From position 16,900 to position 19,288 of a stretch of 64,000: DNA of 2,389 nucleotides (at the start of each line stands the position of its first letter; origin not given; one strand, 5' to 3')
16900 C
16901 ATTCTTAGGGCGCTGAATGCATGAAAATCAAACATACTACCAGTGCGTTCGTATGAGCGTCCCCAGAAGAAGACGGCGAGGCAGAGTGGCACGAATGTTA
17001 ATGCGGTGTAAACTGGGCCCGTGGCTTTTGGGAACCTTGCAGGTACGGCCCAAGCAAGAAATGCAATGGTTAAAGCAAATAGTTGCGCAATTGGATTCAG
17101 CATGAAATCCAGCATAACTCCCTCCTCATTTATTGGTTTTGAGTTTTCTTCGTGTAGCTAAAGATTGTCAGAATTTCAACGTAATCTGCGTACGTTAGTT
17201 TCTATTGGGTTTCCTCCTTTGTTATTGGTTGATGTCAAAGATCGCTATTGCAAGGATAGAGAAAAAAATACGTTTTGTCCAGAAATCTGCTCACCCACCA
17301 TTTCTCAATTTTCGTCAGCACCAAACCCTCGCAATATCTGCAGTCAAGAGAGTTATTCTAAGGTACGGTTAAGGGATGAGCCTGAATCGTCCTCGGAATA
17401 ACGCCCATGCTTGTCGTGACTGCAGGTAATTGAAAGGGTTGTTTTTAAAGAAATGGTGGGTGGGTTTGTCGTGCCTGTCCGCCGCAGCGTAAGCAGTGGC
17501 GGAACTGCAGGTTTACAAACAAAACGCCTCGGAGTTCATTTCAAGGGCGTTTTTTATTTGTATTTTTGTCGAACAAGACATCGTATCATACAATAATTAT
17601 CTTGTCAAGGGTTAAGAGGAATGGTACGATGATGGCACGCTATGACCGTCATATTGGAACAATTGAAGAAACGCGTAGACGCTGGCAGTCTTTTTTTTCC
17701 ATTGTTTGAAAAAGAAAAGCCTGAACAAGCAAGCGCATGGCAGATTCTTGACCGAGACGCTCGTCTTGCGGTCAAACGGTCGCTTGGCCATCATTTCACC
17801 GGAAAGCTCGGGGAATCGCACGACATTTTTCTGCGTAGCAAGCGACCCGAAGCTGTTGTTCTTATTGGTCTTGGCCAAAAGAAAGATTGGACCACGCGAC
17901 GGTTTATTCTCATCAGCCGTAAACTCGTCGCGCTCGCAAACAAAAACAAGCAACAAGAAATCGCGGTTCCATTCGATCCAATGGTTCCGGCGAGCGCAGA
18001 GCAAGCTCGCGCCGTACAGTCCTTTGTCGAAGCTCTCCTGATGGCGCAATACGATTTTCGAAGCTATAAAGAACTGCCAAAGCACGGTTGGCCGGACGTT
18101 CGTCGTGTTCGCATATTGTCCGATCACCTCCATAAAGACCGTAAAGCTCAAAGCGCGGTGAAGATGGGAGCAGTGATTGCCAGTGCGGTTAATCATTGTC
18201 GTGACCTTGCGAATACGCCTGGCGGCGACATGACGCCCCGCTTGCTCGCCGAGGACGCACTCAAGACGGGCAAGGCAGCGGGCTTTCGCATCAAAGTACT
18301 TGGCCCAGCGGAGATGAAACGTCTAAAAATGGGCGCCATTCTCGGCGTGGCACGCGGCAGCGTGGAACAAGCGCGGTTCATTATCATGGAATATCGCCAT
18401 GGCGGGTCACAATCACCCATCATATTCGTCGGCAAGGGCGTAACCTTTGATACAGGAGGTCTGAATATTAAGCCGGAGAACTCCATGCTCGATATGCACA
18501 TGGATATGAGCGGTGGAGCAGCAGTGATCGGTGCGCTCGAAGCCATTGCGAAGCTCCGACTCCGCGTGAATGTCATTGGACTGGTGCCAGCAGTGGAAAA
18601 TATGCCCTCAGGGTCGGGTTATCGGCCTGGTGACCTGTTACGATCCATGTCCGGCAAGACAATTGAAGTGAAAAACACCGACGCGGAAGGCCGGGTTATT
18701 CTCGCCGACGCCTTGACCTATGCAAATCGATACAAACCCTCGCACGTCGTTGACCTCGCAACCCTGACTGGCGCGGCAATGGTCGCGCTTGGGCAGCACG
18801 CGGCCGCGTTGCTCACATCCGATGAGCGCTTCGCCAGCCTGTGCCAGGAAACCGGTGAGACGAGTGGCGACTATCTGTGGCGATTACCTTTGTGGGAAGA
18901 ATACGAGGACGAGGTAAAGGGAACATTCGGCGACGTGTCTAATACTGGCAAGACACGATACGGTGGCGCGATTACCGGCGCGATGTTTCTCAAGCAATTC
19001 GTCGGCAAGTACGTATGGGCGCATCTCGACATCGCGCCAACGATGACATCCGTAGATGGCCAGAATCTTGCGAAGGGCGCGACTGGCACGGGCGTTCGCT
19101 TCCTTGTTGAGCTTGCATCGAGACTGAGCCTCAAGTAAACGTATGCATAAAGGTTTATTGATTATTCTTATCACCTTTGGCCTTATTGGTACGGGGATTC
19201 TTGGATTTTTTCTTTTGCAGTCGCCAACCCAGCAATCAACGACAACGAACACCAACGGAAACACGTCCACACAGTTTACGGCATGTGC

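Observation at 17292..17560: Candidate structured ncRNA: 171-nt nested hairpin (6S-like) plus terminator in a 525-bp ORF-free gap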

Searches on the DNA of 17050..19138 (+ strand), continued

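Call 37: search_with_rna_model(model_id=R2, sources=[L100, L101, L102, L103, L104, L105, L106, L107, L108, L109, L110, L111, L112, L113, L114, L115, L116, L117, L118, L119, L120, L121, L122, L123, L124, L125, L126, L127, L128, L129, L130, L131, L132, L133, L134, L135, L136, L137, L138, L139, L140, L141, L142, L143, L144, L145, L146, L147, L148, L149, L150, L151, L152, L153, L154, L155, L156, L157, L158, L159, L160], max_evalue=10)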
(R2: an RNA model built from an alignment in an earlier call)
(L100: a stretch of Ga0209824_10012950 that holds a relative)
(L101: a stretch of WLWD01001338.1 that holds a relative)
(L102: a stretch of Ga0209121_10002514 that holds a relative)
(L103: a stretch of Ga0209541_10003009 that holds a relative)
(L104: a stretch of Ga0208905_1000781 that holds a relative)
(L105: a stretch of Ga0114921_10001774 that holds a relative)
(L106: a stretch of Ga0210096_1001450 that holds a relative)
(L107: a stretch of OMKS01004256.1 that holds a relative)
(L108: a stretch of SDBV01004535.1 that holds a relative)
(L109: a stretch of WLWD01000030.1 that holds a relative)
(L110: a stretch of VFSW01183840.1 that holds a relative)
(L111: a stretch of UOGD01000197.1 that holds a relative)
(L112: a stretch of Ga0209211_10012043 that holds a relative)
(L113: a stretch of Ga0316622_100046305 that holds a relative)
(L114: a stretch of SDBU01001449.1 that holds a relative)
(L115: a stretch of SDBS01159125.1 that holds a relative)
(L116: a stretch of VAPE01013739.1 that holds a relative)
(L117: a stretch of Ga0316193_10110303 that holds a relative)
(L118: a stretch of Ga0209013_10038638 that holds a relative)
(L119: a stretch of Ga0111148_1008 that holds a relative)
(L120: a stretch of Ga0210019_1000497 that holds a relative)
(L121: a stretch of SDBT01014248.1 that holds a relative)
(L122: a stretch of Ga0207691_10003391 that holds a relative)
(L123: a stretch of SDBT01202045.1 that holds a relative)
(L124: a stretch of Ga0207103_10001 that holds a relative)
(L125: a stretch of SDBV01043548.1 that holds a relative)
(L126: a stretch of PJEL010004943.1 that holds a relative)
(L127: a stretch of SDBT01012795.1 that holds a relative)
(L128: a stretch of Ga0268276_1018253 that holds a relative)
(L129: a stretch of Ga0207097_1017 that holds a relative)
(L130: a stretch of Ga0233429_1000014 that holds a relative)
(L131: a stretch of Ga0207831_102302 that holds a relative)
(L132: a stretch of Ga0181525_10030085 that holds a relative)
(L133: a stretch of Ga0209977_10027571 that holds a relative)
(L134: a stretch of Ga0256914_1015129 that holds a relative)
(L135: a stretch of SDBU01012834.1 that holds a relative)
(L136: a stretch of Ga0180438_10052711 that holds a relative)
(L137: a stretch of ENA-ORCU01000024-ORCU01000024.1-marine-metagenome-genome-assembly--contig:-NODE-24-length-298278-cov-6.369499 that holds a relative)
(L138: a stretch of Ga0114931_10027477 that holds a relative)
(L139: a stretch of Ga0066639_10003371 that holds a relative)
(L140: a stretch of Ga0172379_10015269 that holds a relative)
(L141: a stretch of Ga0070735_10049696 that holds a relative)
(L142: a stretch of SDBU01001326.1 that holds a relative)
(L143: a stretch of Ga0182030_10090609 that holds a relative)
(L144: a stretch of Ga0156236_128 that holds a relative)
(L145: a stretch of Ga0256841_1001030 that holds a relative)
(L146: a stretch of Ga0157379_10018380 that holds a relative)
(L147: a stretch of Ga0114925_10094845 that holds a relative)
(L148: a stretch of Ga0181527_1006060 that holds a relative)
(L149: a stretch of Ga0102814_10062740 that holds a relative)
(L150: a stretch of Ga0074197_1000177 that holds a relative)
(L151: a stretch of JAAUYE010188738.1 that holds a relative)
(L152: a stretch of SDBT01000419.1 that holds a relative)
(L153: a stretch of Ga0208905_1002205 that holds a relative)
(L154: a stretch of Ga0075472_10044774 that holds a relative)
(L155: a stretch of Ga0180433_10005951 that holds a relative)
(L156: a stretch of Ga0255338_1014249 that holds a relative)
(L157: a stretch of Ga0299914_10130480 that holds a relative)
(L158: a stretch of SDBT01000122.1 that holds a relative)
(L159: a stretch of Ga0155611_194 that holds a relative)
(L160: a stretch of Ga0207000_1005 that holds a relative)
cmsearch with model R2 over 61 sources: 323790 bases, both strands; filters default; matches with E-value up to 10: 2.
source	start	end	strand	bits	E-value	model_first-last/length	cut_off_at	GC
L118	2545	2617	+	12.8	3.4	1-99/99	no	0.42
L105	1403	1514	-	12.2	4.7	1-99/99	no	0.47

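Call 44: search_with_rna_model(model_id=R2, sources=[L162, L163, L164, L165], max_evalue=10, show_alignments=4)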
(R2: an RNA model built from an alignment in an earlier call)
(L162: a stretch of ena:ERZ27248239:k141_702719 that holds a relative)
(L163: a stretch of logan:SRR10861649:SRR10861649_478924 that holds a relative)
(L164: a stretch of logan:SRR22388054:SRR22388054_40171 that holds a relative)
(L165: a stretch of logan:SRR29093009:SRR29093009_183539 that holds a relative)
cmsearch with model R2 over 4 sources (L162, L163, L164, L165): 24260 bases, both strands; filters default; matches with E-value up to 10: 6.
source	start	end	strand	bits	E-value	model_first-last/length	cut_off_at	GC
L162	2726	2823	+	87.9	2.1e-20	1-99/99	no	0.55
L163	2726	2823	+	87.9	2.1e-20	1-99/99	no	0.55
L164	2625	2723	+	55.8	3e-12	1-99/99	no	0.59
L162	2726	2823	-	18.3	0.01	1-99/99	no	0.55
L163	2726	2823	-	18.3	0.01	1-99/99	no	0.55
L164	2625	2723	-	12.9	0.24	1-99/99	no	0.59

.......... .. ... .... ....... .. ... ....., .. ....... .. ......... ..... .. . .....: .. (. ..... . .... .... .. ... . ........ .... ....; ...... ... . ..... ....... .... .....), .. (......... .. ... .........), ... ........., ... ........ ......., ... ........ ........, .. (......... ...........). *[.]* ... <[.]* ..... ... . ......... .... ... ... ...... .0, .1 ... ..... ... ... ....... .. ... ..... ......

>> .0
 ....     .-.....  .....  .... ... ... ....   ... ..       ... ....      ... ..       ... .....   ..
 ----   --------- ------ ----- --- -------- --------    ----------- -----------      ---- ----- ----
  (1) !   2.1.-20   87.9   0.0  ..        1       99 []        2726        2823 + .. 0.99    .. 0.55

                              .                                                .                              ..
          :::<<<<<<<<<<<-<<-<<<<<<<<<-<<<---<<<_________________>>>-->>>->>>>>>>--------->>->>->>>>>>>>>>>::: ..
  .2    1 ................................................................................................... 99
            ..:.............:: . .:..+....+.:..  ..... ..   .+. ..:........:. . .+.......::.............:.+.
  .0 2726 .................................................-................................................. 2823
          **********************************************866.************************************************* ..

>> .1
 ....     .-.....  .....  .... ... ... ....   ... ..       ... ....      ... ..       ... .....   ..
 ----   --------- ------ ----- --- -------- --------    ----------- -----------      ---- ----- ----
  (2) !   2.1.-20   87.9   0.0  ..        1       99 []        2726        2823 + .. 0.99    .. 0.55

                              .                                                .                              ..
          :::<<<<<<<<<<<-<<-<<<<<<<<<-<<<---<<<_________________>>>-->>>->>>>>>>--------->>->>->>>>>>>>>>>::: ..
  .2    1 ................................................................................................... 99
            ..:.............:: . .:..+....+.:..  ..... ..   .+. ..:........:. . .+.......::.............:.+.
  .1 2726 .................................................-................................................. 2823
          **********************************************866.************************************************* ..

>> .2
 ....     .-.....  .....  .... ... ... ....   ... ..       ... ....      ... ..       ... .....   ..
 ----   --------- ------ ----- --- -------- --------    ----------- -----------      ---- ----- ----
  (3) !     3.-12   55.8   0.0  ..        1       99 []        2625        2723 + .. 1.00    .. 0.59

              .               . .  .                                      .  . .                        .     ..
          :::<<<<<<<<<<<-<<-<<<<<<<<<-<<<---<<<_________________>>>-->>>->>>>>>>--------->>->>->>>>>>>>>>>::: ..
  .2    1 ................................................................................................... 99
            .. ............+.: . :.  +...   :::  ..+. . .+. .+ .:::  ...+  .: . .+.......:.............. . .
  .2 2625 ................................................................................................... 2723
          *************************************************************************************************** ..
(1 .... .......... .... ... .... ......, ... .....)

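Call 50: search_with_rna_model(model_id=R2, sources=[L166, L167, L168, L169], max_evalue=10, show_alignments=4)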
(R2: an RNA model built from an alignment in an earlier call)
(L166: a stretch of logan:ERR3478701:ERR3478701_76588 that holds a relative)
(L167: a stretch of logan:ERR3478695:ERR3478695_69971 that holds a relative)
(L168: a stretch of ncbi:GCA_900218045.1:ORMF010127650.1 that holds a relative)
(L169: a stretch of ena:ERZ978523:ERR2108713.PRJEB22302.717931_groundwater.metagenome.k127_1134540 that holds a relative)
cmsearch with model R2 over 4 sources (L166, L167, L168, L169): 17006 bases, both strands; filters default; matches with E-value up to 10: 0.
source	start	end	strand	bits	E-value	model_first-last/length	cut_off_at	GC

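Call 55: search_with_rna_model(model_id=R2, sources=[L170, L171], max_evalue=10, show_alignments=3)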
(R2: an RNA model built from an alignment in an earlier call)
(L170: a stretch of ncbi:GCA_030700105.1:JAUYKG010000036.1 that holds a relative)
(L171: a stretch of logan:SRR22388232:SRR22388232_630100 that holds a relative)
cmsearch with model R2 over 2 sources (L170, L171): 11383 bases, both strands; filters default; matches with E-value up to 10: 0.
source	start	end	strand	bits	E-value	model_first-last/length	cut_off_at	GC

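Call 56: search_rna_families(sources=[L001, L162, L164, L166, L168, L170, L171], threshold=gathering)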
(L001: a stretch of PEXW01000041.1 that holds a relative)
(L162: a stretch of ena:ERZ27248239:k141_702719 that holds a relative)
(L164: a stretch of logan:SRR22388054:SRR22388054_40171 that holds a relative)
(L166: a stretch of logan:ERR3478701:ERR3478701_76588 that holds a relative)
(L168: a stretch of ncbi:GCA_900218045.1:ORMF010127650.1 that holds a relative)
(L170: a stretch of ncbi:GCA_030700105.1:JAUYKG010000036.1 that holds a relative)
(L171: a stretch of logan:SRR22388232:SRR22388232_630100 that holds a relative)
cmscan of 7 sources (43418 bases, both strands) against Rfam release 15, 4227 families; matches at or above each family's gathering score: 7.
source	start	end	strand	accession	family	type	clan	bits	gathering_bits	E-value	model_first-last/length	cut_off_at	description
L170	5299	6527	+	RF02541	LSU_rRNA_bacteria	Gene; rRNA;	CL00112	693.3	50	3.5e-225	1-894/2925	3'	Bacterial large subunit ribosomal RNA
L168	3933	4688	+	RF02541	LSU_rRNA_bacteria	Gene; rRNA;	CL00112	446.1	50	2.6e-143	1-589/2925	3'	Bacterial large subunit ribosomal RNA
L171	1792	1863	+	RF00005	tRNA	Gene; tRNA;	CL00001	61.1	29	5.9e-11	1-71/71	no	tRNA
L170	2329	2402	+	RF00005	tRNA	Gene; tRNA;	CL00001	53.7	29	6.5e-09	1-71/71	no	tRNA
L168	199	270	+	RF00005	tRNA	Gene; tRNA;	CL00001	51.4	29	2.7e-08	1-71/71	no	tRNA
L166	2251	2323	+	RF00005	tRNA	Gene; tRNA;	CL00001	44.9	29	1.8e-06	1-71/71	no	tRNA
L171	1869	2002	+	RF00005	tRNA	Gene; tRNA;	CL00001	34.2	29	0.0015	1-71/71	no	tRNA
